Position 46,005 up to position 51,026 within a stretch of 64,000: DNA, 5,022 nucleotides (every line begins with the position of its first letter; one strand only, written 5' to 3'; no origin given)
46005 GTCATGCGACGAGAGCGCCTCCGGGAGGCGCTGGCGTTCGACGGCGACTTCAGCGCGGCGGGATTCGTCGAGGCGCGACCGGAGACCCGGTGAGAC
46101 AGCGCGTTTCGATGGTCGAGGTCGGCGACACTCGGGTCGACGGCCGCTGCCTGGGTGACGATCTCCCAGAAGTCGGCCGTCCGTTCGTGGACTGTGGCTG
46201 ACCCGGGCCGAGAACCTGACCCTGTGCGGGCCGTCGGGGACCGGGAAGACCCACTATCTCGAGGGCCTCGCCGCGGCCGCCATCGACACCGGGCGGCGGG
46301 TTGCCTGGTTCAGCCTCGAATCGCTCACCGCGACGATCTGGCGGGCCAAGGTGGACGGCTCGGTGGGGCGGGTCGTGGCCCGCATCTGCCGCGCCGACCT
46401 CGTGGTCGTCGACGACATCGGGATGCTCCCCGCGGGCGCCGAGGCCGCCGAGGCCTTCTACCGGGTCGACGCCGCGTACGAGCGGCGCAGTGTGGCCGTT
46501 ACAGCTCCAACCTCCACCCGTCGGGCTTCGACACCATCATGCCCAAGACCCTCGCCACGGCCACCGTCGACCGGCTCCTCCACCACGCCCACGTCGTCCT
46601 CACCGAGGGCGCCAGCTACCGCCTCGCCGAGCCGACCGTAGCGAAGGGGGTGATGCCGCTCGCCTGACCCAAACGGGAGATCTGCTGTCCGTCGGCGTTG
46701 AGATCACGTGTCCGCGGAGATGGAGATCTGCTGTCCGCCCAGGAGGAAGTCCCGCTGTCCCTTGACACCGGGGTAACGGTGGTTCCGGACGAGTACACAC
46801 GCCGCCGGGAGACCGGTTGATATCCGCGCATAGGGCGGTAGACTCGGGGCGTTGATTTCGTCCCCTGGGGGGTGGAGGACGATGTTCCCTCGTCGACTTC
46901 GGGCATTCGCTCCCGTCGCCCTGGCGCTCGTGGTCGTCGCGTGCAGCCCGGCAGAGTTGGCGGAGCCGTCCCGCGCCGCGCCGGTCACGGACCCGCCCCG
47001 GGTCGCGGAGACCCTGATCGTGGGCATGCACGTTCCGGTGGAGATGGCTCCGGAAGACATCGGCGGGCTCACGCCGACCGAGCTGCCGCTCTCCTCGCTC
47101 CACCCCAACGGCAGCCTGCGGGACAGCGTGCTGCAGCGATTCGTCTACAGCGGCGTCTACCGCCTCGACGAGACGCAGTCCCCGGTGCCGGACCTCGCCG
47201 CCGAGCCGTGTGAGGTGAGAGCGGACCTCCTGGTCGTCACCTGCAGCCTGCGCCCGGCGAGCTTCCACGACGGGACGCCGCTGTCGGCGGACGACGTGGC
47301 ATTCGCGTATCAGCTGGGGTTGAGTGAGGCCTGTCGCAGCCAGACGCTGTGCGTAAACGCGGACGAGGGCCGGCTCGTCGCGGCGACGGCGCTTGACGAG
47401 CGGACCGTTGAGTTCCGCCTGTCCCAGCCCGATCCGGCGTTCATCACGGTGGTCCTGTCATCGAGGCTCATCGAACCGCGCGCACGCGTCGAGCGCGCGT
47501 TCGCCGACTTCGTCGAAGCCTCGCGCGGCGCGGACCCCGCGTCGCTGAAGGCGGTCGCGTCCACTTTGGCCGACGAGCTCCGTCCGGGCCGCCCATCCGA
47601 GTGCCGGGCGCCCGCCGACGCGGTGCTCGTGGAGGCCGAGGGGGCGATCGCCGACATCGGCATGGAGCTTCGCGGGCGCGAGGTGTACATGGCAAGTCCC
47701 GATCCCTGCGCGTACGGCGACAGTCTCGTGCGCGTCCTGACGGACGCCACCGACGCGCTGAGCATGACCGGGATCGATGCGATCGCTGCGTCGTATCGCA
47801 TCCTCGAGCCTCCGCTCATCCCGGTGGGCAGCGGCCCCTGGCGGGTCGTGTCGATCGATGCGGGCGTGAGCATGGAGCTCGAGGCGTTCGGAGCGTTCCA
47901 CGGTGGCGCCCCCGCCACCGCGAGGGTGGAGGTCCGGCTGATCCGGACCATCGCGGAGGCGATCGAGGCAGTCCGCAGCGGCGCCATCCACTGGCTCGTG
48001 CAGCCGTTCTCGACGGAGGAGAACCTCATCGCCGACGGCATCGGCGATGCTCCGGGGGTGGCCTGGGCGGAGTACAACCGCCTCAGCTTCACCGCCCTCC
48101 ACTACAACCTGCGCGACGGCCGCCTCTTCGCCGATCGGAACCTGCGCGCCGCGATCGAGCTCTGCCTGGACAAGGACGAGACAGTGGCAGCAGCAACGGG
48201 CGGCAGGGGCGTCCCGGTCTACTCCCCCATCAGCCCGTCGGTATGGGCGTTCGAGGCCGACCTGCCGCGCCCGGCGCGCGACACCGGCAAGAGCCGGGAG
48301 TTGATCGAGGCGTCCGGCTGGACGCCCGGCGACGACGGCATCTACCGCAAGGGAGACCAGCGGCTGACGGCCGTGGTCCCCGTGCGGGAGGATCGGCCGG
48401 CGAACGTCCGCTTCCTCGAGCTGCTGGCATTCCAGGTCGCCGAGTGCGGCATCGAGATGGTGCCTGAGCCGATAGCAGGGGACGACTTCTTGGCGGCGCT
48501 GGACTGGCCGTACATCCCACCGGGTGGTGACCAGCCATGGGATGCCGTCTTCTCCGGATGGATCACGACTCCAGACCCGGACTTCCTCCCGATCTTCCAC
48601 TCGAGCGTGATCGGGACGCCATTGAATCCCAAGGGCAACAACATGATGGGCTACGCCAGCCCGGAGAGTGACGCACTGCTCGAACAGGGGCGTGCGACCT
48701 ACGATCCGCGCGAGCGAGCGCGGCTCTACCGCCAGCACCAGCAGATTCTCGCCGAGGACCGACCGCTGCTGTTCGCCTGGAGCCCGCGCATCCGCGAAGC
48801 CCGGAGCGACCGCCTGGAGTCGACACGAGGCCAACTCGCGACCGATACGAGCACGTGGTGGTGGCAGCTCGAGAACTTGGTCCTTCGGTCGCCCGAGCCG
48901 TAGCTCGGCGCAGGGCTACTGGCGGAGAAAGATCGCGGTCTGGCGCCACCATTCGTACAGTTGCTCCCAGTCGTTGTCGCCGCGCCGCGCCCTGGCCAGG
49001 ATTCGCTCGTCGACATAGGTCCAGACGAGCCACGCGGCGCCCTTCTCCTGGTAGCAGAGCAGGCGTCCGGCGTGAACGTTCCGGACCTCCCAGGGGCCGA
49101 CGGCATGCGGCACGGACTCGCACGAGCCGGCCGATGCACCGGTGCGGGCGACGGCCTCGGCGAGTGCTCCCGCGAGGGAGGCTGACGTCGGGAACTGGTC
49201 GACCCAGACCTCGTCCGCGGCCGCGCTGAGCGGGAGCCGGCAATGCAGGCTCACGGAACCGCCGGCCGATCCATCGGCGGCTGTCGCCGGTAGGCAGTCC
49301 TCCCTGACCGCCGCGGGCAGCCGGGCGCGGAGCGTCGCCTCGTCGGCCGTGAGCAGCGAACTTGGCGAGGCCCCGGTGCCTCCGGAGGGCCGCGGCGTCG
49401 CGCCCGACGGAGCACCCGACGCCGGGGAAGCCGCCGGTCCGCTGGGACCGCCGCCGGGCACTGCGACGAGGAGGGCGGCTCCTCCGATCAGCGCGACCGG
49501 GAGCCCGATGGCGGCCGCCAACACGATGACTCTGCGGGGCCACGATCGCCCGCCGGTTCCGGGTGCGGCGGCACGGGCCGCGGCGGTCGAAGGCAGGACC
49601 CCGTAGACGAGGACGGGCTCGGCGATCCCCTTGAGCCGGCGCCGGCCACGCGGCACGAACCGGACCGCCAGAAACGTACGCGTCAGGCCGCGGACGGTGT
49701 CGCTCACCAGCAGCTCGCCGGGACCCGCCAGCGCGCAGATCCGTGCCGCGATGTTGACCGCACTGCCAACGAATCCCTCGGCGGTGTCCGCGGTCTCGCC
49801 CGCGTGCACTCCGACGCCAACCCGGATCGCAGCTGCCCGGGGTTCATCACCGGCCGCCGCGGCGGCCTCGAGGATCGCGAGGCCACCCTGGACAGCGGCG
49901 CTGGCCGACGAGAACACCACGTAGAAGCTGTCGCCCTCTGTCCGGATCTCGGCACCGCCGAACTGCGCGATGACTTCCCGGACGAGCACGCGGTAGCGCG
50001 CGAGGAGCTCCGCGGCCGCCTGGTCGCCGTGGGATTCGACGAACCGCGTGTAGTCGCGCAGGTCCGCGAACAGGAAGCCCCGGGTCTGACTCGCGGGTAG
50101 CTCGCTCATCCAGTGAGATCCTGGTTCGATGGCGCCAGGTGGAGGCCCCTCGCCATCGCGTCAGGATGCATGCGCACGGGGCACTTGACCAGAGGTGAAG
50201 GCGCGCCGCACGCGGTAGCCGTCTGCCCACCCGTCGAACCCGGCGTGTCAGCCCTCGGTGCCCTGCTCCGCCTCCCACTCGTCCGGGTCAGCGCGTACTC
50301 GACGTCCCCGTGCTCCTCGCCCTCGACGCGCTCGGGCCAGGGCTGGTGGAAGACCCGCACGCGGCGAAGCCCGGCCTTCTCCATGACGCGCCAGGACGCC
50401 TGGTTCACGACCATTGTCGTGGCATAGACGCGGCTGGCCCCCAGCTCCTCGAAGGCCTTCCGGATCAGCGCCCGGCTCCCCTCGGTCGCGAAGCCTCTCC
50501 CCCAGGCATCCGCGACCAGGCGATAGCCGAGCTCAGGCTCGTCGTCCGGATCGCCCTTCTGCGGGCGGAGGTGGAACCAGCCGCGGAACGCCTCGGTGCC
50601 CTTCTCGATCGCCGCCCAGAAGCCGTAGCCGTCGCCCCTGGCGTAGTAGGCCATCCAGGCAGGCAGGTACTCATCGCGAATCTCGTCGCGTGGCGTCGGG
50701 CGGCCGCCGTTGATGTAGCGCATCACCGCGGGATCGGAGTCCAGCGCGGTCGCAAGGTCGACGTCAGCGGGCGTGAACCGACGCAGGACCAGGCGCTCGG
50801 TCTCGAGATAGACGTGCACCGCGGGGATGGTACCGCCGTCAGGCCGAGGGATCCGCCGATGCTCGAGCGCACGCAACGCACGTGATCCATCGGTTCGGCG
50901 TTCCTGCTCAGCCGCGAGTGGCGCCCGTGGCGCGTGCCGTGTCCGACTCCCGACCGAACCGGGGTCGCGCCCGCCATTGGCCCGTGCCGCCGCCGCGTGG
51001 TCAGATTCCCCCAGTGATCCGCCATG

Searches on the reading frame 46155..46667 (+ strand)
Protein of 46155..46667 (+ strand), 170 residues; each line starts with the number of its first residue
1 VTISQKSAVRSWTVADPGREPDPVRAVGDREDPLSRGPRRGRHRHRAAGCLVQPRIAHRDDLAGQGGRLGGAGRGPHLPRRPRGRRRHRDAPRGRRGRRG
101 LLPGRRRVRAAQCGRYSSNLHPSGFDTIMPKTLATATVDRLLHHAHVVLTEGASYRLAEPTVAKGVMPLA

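Call 29: search_protein_families(library=pfam, proteins=[window:46155-46667:+], max_evalue=0.01)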
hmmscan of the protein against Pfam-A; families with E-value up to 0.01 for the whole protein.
window:46155-46667:+ (170 aa): 1 family
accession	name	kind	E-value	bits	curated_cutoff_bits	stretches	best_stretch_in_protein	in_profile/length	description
PF01695.23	IstB_IS21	-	2e-06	27.9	24.1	1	130-159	205-234/238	IstB-like ATP binding protein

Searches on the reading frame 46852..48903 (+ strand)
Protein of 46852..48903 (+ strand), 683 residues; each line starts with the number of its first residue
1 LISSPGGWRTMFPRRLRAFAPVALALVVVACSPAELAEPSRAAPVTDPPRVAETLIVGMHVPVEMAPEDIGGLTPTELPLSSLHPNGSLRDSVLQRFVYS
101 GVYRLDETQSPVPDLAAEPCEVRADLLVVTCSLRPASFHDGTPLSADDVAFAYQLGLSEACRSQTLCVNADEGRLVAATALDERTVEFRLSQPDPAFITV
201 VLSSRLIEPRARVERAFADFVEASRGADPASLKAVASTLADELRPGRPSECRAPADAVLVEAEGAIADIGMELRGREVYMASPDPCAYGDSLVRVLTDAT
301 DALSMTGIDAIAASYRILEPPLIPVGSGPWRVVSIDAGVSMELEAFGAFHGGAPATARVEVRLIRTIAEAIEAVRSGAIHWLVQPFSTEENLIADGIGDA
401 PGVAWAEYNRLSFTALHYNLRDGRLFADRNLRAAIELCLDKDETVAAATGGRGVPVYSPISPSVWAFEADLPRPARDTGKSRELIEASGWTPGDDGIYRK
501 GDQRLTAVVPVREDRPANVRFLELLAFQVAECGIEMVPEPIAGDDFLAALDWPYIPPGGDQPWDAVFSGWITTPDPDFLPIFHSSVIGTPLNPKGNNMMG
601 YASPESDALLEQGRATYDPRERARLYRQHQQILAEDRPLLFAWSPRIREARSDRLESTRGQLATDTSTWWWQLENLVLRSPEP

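Call 11: search_protein_families(library=pfam, proteins=[window:46852-48903:+], max_evalue=0.001)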
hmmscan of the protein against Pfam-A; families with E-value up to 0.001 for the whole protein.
window:46852-48903:+ (683 aa): 1 family
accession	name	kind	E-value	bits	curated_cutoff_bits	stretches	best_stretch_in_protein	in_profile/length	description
PF00496.27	SBP_bac_5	-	1.6e-48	166.2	32.4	2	314-577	105-354/368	Bacterial extracellular solute-binding proteins, family 5 Middle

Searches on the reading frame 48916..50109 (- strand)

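Call 11: search_protein_families(library=pfam, proteins=[window:48916-50109:-], max_evalue=0.001)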
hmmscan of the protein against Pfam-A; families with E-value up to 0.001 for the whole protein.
window:48916-50109:- (397 aa): 1 family
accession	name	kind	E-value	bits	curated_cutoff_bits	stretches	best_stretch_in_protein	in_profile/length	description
PF00211.25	Guanylate_cyc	-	7.4e-11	42.4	21.9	1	11-163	10-173/183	Adenylate and Guanylate cyclase catalytic domain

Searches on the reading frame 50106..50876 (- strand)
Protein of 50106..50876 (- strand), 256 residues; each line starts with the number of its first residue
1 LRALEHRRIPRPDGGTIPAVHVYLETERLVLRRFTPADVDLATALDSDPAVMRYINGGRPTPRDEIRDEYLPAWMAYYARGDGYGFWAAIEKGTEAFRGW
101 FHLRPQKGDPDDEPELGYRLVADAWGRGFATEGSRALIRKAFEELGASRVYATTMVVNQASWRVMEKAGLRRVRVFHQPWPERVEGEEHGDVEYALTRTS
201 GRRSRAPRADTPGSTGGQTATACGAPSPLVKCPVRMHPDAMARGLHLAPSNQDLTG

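Call 11: search_protein_families(library=pfam, proteins=[window:50106-50876:-], max_evalue=0.001)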
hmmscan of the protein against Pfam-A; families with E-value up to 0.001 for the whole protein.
window:50106-50876:- (256 aa): 3 families
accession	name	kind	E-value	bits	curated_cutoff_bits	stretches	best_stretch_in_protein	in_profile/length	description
PF13302.13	Acetyltransf_3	-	1.6e-33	116.7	25.4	1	28-171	1-138/138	Acetyltransferase (GNAT) domain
PF00583.31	Acetyltransf_1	-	4.6e-08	33.8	20.7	1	69-169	19-115/116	Acetyltransferase (GNAT) family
PF13523.12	Acetyltransf_8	-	0.00099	19.2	27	0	124-176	91-143/145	Acetyltransferase (GNAT) domain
